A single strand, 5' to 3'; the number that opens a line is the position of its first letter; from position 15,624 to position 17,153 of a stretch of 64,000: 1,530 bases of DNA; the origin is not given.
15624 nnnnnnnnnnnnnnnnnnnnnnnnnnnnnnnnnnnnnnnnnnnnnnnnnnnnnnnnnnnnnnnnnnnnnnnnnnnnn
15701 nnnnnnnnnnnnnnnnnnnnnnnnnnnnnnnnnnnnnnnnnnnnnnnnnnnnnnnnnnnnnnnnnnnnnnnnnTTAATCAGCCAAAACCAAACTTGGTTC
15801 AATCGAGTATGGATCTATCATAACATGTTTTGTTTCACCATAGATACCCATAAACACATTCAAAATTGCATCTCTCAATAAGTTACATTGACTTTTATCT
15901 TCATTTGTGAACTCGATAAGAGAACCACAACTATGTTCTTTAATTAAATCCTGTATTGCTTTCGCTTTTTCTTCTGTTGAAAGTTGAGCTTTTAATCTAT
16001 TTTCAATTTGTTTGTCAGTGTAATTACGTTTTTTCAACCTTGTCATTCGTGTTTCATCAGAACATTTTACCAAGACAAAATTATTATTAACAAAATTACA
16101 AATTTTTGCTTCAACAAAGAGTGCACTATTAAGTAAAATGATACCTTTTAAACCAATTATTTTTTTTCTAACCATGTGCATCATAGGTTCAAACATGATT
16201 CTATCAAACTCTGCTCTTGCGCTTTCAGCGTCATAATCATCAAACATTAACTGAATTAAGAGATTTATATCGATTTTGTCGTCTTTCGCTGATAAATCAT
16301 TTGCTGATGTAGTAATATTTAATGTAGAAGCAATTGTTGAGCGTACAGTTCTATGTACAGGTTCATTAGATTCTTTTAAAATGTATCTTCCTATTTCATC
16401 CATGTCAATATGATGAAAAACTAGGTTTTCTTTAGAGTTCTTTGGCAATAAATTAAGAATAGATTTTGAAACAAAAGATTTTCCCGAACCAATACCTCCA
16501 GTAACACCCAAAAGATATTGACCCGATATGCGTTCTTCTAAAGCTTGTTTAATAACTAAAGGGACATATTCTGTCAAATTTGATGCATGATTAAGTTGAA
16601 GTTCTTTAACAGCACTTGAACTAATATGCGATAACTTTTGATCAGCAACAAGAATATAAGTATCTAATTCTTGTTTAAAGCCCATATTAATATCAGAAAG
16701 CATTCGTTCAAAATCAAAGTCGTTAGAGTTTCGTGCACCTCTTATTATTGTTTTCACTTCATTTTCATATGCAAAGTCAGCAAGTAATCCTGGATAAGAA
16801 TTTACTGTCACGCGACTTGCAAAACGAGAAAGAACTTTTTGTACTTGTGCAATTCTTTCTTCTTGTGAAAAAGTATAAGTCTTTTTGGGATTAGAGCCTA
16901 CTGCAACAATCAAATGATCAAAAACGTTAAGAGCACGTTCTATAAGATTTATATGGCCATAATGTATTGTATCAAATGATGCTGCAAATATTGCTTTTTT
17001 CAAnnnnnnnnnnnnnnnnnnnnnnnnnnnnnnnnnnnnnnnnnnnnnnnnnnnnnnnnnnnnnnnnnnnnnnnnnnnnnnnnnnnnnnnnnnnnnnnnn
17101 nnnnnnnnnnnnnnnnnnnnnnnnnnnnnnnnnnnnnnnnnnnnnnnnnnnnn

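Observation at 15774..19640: Cofactor-biosynthesis AMG cluster: fused CoaD-CoaE, bS21 and PncB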

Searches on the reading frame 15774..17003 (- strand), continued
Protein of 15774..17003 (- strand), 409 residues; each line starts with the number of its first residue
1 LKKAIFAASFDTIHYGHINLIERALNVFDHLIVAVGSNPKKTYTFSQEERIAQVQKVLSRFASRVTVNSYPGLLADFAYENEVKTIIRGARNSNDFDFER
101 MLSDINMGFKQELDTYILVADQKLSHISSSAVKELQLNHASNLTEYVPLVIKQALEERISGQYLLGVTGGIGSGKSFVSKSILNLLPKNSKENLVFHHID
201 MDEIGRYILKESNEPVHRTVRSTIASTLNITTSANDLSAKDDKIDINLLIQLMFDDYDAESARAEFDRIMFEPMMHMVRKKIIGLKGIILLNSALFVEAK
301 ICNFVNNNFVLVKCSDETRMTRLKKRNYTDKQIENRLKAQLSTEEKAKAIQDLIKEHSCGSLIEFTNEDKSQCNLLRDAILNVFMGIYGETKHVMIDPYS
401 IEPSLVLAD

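Call 75: search_solved_structures(query=A2, max_evalue=10, show_alignments=2)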
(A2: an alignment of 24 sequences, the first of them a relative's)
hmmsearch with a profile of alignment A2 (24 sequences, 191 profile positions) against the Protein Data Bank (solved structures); distinct sequences matched with E-value up to 10: 2.
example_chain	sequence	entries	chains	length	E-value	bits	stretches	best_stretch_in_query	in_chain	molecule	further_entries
3b57_A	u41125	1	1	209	6.3e-07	32.4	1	18-120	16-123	Lin1889 protein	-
5dqv_A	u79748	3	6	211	0.073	15.9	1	27-120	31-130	Uncharacterized protein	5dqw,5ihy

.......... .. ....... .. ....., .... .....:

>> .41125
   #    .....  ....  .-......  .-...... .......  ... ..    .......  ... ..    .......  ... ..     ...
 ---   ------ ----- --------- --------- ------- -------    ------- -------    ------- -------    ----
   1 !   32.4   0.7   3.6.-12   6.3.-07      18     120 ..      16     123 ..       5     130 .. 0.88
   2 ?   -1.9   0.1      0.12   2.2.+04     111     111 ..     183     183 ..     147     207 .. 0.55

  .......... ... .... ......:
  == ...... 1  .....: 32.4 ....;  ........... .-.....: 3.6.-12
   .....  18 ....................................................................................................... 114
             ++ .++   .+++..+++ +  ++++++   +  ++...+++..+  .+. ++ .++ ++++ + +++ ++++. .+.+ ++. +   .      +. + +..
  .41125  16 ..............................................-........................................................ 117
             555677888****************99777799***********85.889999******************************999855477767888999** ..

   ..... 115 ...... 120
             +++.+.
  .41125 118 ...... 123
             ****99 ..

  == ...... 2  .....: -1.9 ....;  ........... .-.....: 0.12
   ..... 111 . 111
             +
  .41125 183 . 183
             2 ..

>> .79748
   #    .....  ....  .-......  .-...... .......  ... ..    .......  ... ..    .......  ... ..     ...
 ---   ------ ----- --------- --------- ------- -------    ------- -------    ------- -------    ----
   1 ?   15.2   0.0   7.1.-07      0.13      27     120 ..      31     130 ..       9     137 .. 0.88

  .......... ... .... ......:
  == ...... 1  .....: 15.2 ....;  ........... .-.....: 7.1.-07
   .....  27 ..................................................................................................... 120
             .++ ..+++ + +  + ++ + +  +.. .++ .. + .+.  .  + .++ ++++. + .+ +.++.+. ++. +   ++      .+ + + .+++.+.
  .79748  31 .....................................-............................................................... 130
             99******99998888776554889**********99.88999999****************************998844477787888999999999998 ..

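Call 89: predict_structure(alignment_id=A1)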
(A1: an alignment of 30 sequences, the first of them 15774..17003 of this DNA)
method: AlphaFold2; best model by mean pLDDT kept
length: 409 residues; sequences in the alignment: 30
mean_pLDDT: 85.3   pTM: 0.83
mean pLDDT of the five models: 85.3, 84.6, 83.8, 82.8, 81.7
residues with pLDDT >= 90: 254; 70-90: 96; 50-70: 31; < 50: 28
segments of 3 or more residues with pLDDT < 50: 234-240, 390-409
pLDDT, mean of each block of 10 residues (from residue 1): 89 91 95 89 90 94 93 85 87 66 58 81 75 90 92 93 96 94 79 82 95 93 90 49 83 89 94 96 94 95 97 94 93 91 96 95 91 90 73 42 35
secondary structure, 60 per line:
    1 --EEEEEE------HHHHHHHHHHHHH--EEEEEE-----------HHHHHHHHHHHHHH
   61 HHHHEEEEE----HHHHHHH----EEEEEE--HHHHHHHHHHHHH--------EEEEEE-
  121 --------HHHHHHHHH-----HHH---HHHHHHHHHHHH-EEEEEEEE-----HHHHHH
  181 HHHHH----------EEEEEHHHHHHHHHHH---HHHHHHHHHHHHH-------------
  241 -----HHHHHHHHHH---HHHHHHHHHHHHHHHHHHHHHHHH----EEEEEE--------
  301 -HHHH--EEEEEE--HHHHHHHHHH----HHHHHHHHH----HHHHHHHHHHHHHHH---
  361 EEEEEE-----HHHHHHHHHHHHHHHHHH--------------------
elements in order: E3-8 H15-27 E30-35 H47-64 E65-69 H74-80 E85-90 H93-105 E114-119 H129-137 H149-160 E162-169 H175-185 E196-200 H201-211 H215-227 H246-255 H259-282 E287-292 H302-305 E308-313 H316-325 H330-338 H343-357 E361-366 H372-389

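Call 91: fold_search(model_id=the predicted structure, library=pdb)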
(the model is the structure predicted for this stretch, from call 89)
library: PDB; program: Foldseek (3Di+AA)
matches with E <= 10: 1139; with E <= 0.001: 242
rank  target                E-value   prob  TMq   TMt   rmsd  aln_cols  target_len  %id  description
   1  9iyg_B                1.6e-13  1.00  0.36  0.81   2.0       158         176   37  Structure of Phosphopantetheine adenylyltransferase (PPAT) from Enterobacter spp. with the 17-mer expression tag bound (released 2024-08-21)
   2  8zn2_A                2.2e-13  1.00  0.36  0.90   2.0       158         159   37  Structure of Phosphopantetheine adenylyltransferase (PPAT) from Enterobacter sp. with the expression tag bound in the  (released 2024-06-05)
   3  8zn2_B                3.7e-13  1.00  0.36  0.83   2.0       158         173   37  Structure of Phosphopantetheine adenylyltransferase (PPAT) from Enterobacter sp. with the expression tag bound in the  (released 2024-06-05)
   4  1h1t_A                5.3e-13  1.00  0.36  0.87   2.6       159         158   35  PHOSPHOPANTETHEINE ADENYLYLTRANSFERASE IN COMPLEX WITH Coenzyme A FROM ESCHERICHIA COLI (released 2003-07-07)
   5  4nah_B                6.4e-13  1.00  0.36  0.87   2.2       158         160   36  Inhibitors of 4-Phosphopanthetheine Adenylyltransferase (PPAT) (released 2014-03-12)
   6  6b7a_A                8.0e-13  1.00  0.37  0.90   2.1       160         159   35  Crystal structure of E.coli Phosphopantetheine Adenylyltransferase (PPAT/CoaD) in complex with 2-methyl-1H-benzo[d]imi (released 2017-12-27)
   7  4nat_A                8.5e-13  1.00  0.35  0.89   2.1       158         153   35  Inhibitors of 4-Phosphopanthetheine Adenylyltransferase (released 2014-03-12)
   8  1b6t_A                1.0e-12  1.00  0.35  0.86   2.6       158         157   35  PHOSPHOPANTETHEINE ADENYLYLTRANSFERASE IN COMPLEX WITH 3'-DEPHOSPHO-COA FROM ESCHERICHIA COLI (released 2000-04-19)
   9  8i8i_A                1.1e-12  1.00  0.36  0.89   2.1       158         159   33  Crystal structure of Phosphopantetheine adenylyltransferase from Klebsiella pneumoniae at 2.59 A resolution (released 2023-02-22)
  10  6cck_B                1.2e-12  1.00  0.36  0.88   2.3       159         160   35  Crystal structure of E.coli Phosphopantetheine Adenylyltransferase (PPAT/CoaD) in complex with (R)-3-(3-chlorophenyl)- (released 2018-03-14)
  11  1o6b                  2.2e-12  1.00  0.36  0.87   2.2       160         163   31  Crystal structure of phosphopantetheine adenylyltransferase with ADP (released 2003-11-25)
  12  1gn8_A                2.6e-12  1.00  0.36  0.86   2.5       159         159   35  PHOSPHOPANTETHEINE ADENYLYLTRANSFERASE IN COMPLEX WITH Mn2+ATP FROM ESCHERICHIA COLI (released 2002-01-17)
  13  4nah_A                2.9e-12  1.00  0.36  0.89   2.0       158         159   37  Inhibitors of 4-Phosphopanthetheine Adenylyltransferase (PPAT) (released 2014-03-12)
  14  1vlh_A                3.7e-12  1.00  0.36  0.89   2.2       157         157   39  Crystal structure of Phosphopantetheine adenylyltransferase (TM0741) from Thermotoga maritima at 2.20 A resolution (released 2004-08-17)
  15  5jbn_B                3.7e-12  1.00  0.36  0.89   2.3       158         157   35  Crystal Structure of Apo Phosphopantetheine Adenylyltransferase (PPAT/CoaD) from E. coli (released 2016-05-25)
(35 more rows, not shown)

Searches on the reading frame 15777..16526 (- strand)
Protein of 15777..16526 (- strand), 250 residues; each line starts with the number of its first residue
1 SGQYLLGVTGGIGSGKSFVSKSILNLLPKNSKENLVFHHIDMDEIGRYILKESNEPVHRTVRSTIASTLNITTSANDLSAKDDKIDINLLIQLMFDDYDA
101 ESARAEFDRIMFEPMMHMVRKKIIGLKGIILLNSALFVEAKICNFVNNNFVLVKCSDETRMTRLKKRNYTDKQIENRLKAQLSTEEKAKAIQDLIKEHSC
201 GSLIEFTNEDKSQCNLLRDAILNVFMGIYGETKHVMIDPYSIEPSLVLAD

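Call 95: predict_structure(alignment_id=A3)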
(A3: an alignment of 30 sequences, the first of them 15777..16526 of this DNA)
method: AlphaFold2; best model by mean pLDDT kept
length: 250 residues; sequences in the alignment: 30
mean_pLDDT: 87.9   pTM: 0.84
mean pLDDT of the five models: 87.9, 87.4, 87.0, 86.4, 85.9
residues with pLDDT >= 90: 194; 70-90: 21; 50-70: 14; < 50: 21
segments of 3 or more residues with pLDDT < 50: 75-80, 234-237, 241-250
pLDDT, mean of each block of 10 residues (from residue 1): 92 96 87 85 96 94 93 55 82 92 95 97 96 95 94 96 95 93 96 96 95 92 89 51 43
secondary structure, 60 per line:
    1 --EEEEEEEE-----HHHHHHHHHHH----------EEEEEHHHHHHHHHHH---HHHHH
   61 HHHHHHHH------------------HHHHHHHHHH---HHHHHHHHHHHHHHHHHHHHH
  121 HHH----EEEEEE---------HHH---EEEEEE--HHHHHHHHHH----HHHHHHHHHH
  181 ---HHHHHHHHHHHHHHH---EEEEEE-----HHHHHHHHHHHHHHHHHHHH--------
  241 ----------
elements in order: E3-10 H16-26 E37-41 H42-52 H56-68 H87-96 H100-123 E128-133 E149-154 H157-166 H171-180 H184-198 E202-207 H213-232

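Call 97: fold_search(model_id=the predicted structure, library=pdb)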
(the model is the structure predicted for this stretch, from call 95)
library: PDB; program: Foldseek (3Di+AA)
matches with E <= 10: 1093; with E <= 0.001: 193
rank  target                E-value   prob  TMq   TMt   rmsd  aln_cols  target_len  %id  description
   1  4i1u_B                4.2e-10  1.00  0.66  0.80   3.6       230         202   20  Apo crystal structure of a dephospho-CoA kinase from Burkholderia vietnamiensis (released 2013-01-09)
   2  4i1u_A                9.6e-10  1.00  0.66  0.79   4.0       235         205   21  Apo crystal structure of a dephospho-CoA kinase from Burkholderia vietnamiensis (released 2013-01-09)
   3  1n3b_B                2.2e-09  1.00  0.58  0.68   5.2       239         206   18  Crystal Structure of Dephosphocoenzyme A kinase from Escherichia coli (released 2003-01-28)
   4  4i1v_A                3.1e-09  1.00  0.66  0.79   3.7       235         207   20  Crystal structure of a dephospho-CoA kinase from Burkholderia vietnamiensis bound to ADP (released 2013-01-09)
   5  6ari_A                3.5e-09  1.00  0.60  0.73   4.7       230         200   20  Crystal structure of a dephospho-CoA kinase from Escherichia coli in complex with inhibitor CM078 (released 2018-08-22)
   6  6n39                  8.0e-09  1.00  0.52  0.35   5.6       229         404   20  Crystal structure of an dephospho-CoA kinase CoaE from Mycobacterium paratuberculosis (released 2018-11-21)
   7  1vhl_A                1.5e-08  1.00  0.62  0.72   4.5       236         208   18  Crystal structure of dephospho-CoA kinase with adenosine-5'-diphosphate (released 2003-12-30)
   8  9dug                  1.8e-08  1.00  0.64  0.75   3.7       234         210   19  Crystal Structure of Dephospho-CoA kinase from Klebsiella aerogenes (Sulfate bound) (released 2024-10-16)
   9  1t3h_A                2.9e-08  1.00  0.59  0.70   4.1       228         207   21  X-ray Structure of Dephospho-CoA Kinase from E. coli Norteast Structural Genomics Consortium Target ER57 (released 2004-05-11)
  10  9bkz_B                5.6e-08  1.00  0.55  0.66   5.6       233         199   18  Crystal Structure of Dephospho-CoA kinase from Klebsiella aerogenes (CoA and ADP bound) (released 2024-05-08)
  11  2grj_A                6.3e-08  1.00  0.52  0.71   6.9       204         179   19  Crystal structure of Dephospho-CoA kinase (EC 2.7.1.24) (Dephosphocoenzyme A kinase) (tm1387) from THERMOTOGA MARITIMA (released 2006-05-23)
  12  6ari_B                6.3e-08  1.00  0.54  0.64   5.7       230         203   20  Crystal structure of a dephospho-CoA kinase from Escherichia coli in complex with inhibitor CM078 (released 2018-08-22)
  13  1jjv                  1.0e-07  1.00  0.60  0.75   4.1       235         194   17  DEPHOSPHO-COA KINASE IN COMPLEX WITH ATP (released 2002-05-01)
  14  2f6r                  1.2e-07  1.00  0.60  0.65   4.7       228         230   20  Crystal structure of Bifunctional coenzyme A synthase (CoA synthase): (18044849) from MUS MUSCULUS at 1.70 A resolution (released 2005-12-27)
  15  1uf9_A                1.5e-07  1.00  0.61  0.77   3.7       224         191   17  Crystal structure of TT1252 from Thermus thermophilus (released 2003-11-28)
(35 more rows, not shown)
